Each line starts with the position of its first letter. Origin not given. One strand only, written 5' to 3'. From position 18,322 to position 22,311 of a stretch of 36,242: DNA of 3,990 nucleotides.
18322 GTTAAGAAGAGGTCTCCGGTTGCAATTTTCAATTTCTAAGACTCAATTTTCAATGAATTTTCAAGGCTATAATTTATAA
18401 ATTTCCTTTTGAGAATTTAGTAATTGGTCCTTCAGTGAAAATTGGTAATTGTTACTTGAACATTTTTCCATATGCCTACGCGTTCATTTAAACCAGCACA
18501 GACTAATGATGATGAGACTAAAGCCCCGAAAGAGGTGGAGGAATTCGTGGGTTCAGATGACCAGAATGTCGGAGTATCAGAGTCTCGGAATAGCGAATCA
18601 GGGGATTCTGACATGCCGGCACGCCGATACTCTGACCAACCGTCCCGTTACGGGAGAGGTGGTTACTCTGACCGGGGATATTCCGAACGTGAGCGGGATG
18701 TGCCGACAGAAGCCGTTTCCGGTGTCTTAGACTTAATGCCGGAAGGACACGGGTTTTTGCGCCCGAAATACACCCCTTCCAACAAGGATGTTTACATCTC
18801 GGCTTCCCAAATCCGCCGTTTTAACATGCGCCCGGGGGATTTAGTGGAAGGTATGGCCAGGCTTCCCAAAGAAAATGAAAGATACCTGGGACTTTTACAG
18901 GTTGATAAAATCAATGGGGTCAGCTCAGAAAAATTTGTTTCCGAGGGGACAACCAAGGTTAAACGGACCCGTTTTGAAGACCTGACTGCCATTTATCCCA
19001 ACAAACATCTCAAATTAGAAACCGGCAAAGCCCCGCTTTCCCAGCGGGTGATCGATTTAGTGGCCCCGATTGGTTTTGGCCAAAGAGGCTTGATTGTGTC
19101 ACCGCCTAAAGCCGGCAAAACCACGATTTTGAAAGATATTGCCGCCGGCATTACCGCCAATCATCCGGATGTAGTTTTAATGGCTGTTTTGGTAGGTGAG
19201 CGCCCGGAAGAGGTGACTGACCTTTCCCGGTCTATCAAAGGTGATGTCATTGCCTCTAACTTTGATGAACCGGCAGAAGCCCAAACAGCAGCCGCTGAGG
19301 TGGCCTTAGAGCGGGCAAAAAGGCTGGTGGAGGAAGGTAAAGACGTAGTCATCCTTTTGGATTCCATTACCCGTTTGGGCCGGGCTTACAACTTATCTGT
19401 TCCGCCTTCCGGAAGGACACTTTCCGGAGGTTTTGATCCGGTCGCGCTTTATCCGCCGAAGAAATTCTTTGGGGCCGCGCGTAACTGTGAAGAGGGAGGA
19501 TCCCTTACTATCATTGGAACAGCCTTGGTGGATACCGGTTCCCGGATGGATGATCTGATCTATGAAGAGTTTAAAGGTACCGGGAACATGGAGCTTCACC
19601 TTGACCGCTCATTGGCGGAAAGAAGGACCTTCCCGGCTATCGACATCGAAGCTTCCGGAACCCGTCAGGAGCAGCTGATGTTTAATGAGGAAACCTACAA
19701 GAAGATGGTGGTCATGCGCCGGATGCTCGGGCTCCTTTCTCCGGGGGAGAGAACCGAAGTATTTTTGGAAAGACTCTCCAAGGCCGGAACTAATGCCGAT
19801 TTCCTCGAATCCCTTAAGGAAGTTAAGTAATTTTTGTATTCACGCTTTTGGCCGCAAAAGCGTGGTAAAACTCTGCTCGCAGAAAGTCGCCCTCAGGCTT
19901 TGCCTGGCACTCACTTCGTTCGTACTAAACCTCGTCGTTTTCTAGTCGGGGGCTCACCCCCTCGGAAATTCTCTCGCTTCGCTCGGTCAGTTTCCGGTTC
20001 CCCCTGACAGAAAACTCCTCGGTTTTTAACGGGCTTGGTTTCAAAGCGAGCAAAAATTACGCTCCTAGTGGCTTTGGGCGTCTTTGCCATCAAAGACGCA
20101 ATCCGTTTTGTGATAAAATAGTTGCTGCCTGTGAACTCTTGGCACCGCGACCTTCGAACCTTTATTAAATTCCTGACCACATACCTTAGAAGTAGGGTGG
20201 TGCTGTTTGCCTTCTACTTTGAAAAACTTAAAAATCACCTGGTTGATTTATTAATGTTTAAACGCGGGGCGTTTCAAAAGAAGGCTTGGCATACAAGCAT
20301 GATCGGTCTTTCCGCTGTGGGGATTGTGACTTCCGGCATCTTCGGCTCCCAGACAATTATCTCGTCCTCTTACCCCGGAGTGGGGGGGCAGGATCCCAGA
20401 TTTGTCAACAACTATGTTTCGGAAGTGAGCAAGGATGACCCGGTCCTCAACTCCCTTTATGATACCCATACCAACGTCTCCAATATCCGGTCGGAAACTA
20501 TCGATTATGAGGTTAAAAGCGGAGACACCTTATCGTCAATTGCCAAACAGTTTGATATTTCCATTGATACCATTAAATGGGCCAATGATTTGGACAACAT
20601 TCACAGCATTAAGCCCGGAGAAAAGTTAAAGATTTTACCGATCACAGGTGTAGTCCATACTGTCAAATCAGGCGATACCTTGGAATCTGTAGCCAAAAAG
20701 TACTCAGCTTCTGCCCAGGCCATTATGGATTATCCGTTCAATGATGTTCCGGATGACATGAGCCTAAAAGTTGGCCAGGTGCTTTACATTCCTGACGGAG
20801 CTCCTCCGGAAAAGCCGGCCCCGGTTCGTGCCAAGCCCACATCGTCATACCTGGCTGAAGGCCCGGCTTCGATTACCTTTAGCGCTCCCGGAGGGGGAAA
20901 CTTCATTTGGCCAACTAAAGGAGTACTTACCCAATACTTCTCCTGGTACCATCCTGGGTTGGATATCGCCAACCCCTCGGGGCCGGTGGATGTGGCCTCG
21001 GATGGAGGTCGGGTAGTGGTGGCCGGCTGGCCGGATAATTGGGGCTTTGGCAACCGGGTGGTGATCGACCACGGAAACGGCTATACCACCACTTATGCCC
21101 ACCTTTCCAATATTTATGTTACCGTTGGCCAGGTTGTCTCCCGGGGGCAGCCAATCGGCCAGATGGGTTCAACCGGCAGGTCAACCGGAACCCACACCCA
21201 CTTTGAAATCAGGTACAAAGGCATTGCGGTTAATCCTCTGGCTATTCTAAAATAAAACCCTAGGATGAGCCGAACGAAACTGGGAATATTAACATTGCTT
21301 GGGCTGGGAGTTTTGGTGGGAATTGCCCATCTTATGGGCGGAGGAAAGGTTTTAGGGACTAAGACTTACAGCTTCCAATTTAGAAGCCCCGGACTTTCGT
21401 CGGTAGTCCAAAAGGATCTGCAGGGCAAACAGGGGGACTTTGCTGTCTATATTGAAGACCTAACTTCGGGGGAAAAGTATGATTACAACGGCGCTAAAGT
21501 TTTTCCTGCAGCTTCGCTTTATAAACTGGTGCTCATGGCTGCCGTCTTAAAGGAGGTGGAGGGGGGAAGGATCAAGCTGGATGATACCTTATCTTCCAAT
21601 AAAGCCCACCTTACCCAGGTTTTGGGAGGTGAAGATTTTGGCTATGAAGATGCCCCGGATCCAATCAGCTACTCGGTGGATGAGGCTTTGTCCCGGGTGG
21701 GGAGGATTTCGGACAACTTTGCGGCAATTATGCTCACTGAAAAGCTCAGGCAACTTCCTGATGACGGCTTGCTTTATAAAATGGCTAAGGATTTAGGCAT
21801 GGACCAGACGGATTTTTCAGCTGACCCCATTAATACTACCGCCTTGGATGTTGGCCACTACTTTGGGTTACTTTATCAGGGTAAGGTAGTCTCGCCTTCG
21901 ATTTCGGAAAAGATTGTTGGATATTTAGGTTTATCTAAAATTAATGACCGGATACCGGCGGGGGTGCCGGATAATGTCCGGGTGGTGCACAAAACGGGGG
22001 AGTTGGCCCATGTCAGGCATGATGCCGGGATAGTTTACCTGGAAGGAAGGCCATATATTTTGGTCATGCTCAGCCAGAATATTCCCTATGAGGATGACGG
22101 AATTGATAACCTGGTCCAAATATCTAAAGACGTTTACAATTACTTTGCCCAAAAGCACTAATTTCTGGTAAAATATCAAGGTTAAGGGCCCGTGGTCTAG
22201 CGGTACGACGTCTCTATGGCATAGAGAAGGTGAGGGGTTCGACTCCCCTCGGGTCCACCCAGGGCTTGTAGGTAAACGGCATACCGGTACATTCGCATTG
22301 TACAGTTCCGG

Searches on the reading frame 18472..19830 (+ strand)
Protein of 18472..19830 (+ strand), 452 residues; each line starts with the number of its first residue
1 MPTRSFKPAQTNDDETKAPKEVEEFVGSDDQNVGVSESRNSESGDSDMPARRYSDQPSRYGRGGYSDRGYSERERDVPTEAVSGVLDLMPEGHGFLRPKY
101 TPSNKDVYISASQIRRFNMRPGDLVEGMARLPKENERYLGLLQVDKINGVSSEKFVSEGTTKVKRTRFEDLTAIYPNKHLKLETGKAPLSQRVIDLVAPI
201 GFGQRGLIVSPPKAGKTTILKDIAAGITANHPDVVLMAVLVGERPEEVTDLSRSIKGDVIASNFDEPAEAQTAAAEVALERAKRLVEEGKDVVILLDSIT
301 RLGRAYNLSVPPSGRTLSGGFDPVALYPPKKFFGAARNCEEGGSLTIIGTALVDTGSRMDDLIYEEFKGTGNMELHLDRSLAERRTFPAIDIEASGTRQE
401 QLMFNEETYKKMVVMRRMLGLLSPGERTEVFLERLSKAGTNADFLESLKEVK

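Call 10: search_protein_families(library=pfam, proteins=[window:18472-19830:+])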
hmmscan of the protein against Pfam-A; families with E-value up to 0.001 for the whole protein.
window:18472-19830:+ (452 aa): 2 families
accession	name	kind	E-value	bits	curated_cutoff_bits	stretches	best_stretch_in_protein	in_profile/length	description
PF00006.31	ATP-synt_ab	-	6.6e-28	98.2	29.5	1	191-395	2-211/213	ATP synthase alpha/beta family, nucleotide-binding domain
PF07497.18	Rho_RNA_bind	-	4.4e-27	94.1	27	1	82-152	1-72/73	Rho termination factor, RNA-binding domain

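Call 17: find_encoding_contigs(protein=window:18472-19830:+, flank=10000, max_places=10)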
Protein window:18472-19830:+ (452 aa): 4 contigs read that carry it; 2 places shown.
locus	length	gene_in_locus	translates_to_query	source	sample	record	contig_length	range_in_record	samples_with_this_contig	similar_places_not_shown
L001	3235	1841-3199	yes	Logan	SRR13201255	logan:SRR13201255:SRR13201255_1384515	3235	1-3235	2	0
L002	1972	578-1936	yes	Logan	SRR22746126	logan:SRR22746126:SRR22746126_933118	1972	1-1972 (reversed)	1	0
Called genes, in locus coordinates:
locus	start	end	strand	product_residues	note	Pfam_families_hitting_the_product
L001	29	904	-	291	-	PF14378:PAP2_3, PF01569:PAP2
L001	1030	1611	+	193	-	-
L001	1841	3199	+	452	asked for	PF07497:Rho_RNA_bind, PF00006:ATP-synt_ab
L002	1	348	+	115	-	?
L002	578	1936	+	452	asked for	PF07497:Rho_RNA_bind, PF00006:ATP-synt_ab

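Call 28: find_homologous_proteins(query=window:18472-19830:+, max_evalue=1e-100)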
Query window:18472-19830:+ (452 aa): 7985 proteins with E <= 1e-100 among 8000 candidates; the best 120 are listed.
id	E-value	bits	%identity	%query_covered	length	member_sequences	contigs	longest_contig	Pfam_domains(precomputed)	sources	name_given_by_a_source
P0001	2.2e-294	994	100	100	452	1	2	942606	PF07497.19,PF00006.32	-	-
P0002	2.0e-236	803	82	100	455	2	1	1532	PF07497.19,PF00006.32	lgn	-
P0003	4.5e-226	769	80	100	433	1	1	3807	PF07497.19,PF00006.32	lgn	-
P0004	5.5e-225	766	80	100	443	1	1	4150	PF07497.19,PF00006.32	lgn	-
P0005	8.7e-222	755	79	100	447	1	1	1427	PF07497.19,PF00006.32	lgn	-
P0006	1.6e-221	754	77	100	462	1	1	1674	PF07497.19,PF00006.32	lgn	-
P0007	1.5e-220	751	78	100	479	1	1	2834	PF07497.19,PF00006.32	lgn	-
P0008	5.7e-220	749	78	100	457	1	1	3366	PF07497.19,PF00006.32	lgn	-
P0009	1.8e-218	744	75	100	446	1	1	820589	PF07497.19,PF00006.32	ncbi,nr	ncbi:MAG: transcription termination factor Rho [Candidatus Daviesbacteria bacterium]|nr:MAG: transcr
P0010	2.0e-218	744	78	100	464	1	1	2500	PF07497.19,PF00006.32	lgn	-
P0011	4.8e-218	743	77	100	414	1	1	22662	PF07497.19,PF00006.32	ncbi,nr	ncbi:transcription termination factor Rho [Candidatus Daviesbacteria bacterium]|nr:transcription ter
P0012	5.6e-218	742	74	100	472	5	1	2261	PF07497.19,PF00006.32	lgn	-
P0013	2.8e-217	740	77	100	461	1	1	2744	PF07497.19,PF00006.32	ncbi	-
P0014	3.0e-217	740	75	100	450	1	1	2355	PF07497.19,PF00006.32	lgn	-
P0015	2.4e-216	737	75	100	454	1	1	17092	PF07497.19,PF00006.32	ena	-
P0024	3.0e-214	730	85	85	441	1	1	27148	PF07497.19,PF00006.32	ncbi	-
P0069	1.4e-210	718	83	86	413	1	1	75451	PF07497.19,PF00006.32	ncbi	-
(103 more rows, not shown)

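Call 29: find_encoding_contigs(protein=P0024, flank=10000, max_places=3)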
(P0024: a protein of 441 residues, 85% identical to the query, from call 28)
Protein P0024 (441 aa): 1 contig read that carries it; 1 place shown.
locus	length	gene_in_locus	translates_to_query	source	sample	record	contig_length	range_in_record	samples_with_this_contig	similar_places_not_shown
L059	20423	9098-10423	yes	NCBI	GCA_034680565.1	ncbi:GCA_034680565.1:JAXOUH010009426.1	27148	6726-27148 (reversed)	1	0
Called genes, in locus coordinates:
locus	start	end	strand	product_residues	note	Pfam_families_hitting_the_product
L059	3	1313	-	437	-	?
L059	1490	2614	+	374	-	PF13399:LytR_C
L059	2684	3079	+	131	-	PF00072:Response_reg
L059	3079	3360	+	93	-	-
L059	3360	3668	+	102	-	-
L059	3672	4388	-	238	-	PF00535:Glycos_transf_2, PF10111:Glyco_tranf_2_2, PF13641:Glyco_tranf_2_3, PF13632:Glyco_trans_2_3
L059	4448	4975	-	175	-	-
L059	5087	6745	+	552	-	PF13185:GAF_2 (weak), PF00512:HisKA, PF02518:HATPase_c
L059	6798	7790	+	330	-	-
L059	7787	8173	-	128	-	PF05635:23S_rRNA_IVP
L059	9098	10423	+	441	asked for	PF07497:Rho_RNA_bind, PF00006:ATP-synt_ab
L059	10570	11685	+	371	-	PF01476:LysM, PF23473:LysM3_LYK4_5 (weak), PF01476:LysM, PF01551:Peptidase_M23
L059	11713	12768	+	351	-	PF13354:Beta-lactamase2, PF00144:Beta-lactamase (faint), PF00768:Peptidase_S11 (weak)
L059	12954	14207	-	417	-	-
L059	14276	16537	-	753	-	PF04932:Wzy_C, PF00515:TPR_1 (faint), PF07719:TPR_2 (faint), PF14559:TPR_19 (faint), PF13431:TPR_17 (faint), PF13424:TPR_12 (weak), PF13414:TPR_11 (weak)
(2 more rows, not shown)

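Call 30: find_encoding_contigs(protein=P0069, flank=10000, max_places=3)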
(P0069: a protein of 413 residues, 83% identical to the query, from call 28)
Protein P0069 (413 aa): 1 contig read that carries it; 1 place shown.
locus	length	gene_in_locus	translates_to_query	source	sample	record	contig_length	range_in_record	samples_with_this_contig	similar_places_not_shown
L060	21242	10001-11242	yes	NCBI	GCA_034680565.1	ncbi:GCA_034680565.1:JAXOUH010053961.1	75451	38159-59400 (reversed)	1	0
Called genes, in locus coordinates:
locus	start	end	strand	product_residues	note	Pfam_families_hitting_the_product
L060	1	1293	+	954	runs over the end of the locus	PF11028:TMEM260_N, PF07719:TPR_2 (faint), PF13181:TPR_8 (faint), PF14559:TPR_19 (faint), PF13431:TPR_17 (faint)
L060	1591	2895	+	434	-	PF18073:Zn_ribbon_LapB, PF13481:AAA_25, PF03796:DnaB_C (faint), PF06745:ATPase, PF13191:AAA_16 (faint), PF23442:DUF7125, PF13541:ChlI, PF05362:Lon_C (weak)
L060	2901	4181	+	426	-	PF13399:LytR_C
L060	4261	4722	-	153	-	-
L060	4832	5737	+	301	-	PF01938:TRAM (weak)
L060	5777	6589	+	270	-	-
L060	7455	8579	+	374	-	-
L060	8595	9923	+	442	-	-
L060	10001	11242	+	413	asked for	PF07497:Rho_RNA_bind, PF00006:ATP-synt_ab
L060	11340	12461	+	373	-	PF01476:LysM, PF23473:LysM3_LYK4_5 (faint), PF01476:LysM, PF01551:Peptidase_M23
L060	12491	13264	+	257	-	PF13354:Beta-lactamase2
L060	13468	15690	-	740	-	PF04932:Wzy_C, PF07719:TPR_2 (faint), PF13181:TPR_8 (faint), PF13414:TPR_11 (faint), PF13431:TPR_17 (faint), PF00515:TPR_1 (faint)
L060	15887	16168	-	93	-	PF02823:ATP-synt_DE_N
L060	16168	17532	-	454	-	PF00006:ATP-synt_ab, PF22919:ATP-synt_VA_C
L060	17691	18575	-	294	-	PF00231:ATP-synt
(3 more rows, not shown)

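Call 31: find_encoding_contigs(protein=P0009, flank=10000, max_places=3)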
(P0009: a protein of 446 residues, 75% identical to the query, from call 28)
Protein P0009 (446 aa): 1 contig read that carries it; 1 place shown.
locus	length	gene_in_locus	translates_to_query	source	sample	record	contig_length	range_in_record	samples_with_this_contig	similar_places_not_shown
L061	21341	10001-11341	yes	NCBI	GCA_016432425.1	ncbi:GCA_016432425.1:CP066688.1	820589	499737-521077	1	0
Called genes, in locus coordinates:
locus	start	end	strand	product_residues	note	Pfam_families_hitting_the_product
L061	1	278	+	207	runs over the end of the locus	PF03161:LAGLIDADG_2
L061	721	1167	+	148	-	PF00961:LAGLIDADG_1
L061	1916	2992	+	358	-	PF21710:Spt6_S1 (faint), PF00575:S1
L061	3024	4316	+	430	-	PF18073:Zn_ribbon_LapB, PF03796:DnaB_C (faint), PF06745:ATPase, PF13481:AAA_25, PF23442:DUF7125 (weak), PF13541:ChlI (weak), PF05362:Lon_C (faint)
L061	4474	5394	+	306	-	PF01850:PIN (weak)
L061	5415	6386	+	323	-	-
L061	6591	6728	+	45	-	-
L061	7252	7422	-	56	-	-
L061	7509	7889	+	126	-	-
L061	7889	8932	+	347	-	-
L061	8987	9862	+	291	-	-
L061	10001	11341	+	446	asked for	PF07497:Rho_RNA_bind, PF00006:ATP-synt_ab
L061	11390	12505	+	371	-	PF01476:LysM, PF23473:LysM3_LYK4_5 (weak), PF01476:LysM, PF01551:Peptidase_M23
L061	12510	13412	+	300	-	PF13354:Beta-lactamase2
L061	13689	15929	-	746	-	PF04932:Wzy_C, PF13414:TPR_11 (faint), PF13181:TPR_8 (faint)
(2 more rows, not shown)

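Call 46: find_encoding_contigs(protein=P0004, flank=10000, max_places=3)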
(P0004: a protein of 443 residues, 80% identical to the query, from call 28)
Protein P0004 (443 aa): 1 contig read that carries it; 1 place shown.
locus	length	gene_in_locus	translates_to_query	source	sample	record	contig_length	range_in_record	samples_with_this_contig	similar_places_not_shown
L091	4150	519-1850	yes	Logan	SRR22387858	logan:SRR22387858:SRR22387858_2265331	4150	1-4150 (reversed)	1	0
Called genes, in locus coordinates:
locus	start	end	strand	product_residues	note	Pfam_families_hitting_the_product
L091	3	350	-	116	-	?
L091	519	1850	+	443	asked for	PF07497:Rho_RNA_bind, PF00006:ATP-synt_ab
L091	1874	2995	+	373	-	PF01476:LysM, PF23473:LysM3_LYK4_5 (faint), PF01476:LysM (weak), PF01551:Peptidase_M23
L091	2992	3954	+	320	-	PF13354:Beta-lactamase2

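Call 47: find_encoding_contigs(protein=P0003, flank=10000, max_places=3)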
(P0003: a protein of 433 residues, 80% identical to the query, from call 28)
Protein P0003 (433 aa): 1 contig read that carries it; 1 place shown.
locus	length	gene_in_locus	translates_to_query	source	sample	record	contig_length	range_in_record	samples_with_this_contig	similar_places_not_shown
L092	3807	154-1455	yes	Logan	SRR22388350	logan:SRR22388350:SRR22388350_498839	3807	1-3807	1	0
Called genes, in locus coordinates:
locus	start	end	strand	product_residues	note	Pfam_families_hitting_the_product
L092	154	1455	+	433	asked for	PF07497:Rho_RNA_bind, PF00006:ATP-synt_ab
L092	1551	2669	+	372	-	PF01476:LysM, PF23473:LysM3_LYK4_5 (faint), PF01476:LysM (weak), PF01551:Peptidase_M23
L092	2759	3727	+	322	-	PF13354:Beta-lactamase2, PF00144:Beta-lactamase (faint)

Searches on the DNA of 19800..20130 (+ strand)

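Call 11: search_rna_families(source=window, start=19800, end=20130, threshold=evalue, max_evalue=10)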
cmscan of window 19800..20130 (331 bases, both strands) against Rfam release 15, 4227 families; matches with E-value up to 10: 2.
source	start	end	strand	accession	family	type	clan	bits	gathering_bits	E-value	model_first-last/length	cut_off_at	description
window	19998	20120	+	RF00410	SNORA2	Gene; snRNA; snoRNA; HACA-box;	CL00021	15.5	70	3.2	1-137/137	no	Small nucleolar RNA SNORA2/SNORA34 family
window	20085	20106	-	RF01114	TMV_UPD-PK1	Cis-reg;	-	13.6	33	8.7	1-22/22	no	Pseudoknot of upstream pseudoknot domain (UPD) of the 3'UTR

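Call 87: search_dna_similar(query=window:19835-20105:+, collection=phages, mode=distant, max_evalue=0.01, max_rows=10)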
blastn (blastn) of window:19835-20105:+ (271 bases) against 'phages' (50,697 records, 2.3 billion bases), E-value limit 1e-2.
No match.

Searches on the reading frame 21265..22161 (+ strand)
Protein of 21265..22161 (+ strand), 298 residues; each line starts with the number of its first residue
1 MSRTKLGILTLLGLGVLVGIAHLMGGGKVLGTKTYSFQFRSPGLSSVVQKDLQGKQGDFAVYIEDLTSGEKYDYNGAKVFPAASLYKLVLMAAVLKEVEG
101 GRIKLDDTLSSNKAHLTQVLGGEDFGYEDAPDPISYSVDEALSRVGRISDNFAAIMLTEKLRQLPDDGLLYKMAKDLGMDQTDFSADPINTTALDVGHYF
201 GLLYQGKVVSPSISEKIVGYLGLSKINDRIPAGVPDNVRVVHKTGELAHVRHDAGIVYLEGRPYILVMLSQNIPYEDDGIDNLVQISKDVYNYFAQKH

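Call 10: search_protein_families(library=pfam, proteins=[window:21265-22161:+])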
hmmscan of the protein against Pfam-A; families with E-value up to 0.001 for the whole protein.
window:21265-22161:+ (298 aa): 2 families
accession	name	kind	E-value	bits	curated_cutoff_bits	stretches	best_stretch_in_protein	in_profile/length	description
PF13354.11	Beta-lactamase2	-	2.4e-46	158.2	22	1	61-269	2-213/214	Beta-lactamase enzyme family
PF00144.29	Beta-lactamase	-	4.2e-06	26.6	27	1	65-110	37-80/329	Beta-lactamase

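Call 60: find_encoding_contigs(protein=window:21265-22161:+, flank=10000, max_places=6)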
Protein window:21265-22161:+ (298 aa): 2 contigs read that carry it; 2 places shown.
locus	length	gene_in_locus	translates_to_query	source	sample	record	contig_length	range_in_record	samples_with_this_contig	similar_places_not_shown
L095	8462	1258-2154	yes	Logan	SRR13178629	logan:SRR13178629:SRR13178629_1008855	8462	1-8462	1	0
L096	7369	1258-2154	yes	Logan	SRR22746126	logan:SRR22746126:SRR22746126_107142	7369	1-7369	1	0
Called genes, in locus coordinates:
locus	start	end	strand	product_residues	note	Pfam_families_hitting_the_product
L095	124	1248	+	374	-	PF01476:LysM, PF23473:LysM3_LYK4_5 (faint), PF01476:LysM, PF01551:Peptidase_M23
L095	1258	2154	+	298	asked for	PF00144:Beta-lactamase (faint), PF13354:Beta-lactamase2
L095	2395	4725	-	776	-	PF04932:Wzy_C, PF00515:TPR_1 (faint), PF07719:TPR_2 (faint), PF13431:TPR_17 (faint), PF13414:TPR_11 (weak)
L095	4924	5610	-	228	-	PF01797:Y1_Tnp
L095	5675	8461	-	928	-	?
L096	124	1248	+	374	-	PF01476:LysM, PF23473:LysM3_LYK4_5 (faint), PF01476:LysM, PF01551:Peptidase_M23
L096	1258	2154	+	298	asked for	PF00144:Beta-lactamase (faint), PF13354:Beta-lactamase2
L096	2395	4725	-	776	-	PF04932:Wzy_C, PF00515:TPR_1 (faint), PF07719:TPR_2 (faint), PF13431:TPR_17 (faint), PF13414:TPR_11 (weak)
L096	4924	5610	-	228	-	PF01797:Y1_Tnp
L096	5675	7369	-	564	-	?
